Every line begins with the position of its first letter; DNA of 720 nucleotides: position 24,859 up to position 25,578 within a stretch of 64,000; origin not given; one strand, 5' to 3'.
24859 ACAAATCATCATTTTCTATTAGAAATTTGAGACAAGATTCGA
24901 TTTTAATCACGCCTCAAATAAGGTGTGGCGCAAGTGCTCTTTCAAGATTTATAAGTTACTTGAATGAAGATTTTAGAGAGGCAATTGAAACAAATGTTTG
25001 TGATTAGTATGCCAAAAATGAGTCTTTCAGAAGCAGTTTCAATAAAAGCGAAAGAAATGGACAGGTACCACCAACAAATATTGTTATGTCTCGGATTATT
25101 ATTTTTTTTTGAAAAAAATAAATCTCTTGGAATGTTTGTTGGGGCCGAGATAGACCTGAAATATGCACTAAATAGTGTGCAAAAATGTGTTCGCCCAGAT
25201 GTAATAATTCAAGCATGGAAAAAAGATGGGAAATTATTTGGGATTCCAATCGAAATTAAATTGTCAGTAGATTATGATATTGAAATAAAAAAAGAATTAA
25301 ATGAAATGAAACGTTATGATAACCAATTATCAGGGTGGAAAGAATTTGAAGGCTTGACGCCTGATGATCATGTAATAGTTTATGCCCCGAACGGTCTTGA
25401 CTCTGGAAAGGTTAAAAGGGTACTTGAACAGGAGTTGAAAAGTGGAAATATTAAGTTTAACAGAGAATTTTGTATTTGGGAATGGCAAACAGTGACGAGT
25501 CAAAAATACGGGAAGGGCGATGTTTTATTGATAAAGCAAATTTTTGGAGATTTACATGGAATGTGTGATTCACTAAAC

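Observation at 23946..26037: Uncharacterised two-gene cassette: a 353-aa unknown tightly coupled to a PD-(D/E)xK-like 342-aa protein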

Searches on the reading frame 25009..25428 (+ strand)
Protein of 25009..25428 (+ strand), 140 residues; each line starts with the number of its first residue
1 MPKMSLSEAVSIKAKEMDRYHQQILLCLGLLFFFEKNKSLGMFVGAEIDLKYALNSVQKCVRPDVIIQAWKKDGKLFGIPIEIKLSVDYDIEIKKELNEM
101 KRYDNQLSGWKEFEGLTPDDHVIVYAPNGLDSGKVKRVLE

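Call 92: search_solved_structures(query=A4, max_evalue=10, show_alignments=3)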
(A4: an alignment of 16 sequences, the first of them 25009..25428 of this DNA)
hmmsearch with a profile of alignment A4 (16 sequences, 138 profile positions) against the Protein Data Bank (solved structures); distinct sequences matched with E-value up to 10: 3.
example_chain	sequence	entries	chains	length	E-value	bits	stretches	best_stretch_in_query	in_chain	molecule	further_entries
4ic1_A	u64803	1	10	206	0.035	17.3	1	32-103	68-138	Uncharacterized protein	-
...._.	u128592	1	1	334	0.31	14.3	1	37-107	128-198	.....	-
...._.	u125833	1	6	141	0.4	13.9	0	87-114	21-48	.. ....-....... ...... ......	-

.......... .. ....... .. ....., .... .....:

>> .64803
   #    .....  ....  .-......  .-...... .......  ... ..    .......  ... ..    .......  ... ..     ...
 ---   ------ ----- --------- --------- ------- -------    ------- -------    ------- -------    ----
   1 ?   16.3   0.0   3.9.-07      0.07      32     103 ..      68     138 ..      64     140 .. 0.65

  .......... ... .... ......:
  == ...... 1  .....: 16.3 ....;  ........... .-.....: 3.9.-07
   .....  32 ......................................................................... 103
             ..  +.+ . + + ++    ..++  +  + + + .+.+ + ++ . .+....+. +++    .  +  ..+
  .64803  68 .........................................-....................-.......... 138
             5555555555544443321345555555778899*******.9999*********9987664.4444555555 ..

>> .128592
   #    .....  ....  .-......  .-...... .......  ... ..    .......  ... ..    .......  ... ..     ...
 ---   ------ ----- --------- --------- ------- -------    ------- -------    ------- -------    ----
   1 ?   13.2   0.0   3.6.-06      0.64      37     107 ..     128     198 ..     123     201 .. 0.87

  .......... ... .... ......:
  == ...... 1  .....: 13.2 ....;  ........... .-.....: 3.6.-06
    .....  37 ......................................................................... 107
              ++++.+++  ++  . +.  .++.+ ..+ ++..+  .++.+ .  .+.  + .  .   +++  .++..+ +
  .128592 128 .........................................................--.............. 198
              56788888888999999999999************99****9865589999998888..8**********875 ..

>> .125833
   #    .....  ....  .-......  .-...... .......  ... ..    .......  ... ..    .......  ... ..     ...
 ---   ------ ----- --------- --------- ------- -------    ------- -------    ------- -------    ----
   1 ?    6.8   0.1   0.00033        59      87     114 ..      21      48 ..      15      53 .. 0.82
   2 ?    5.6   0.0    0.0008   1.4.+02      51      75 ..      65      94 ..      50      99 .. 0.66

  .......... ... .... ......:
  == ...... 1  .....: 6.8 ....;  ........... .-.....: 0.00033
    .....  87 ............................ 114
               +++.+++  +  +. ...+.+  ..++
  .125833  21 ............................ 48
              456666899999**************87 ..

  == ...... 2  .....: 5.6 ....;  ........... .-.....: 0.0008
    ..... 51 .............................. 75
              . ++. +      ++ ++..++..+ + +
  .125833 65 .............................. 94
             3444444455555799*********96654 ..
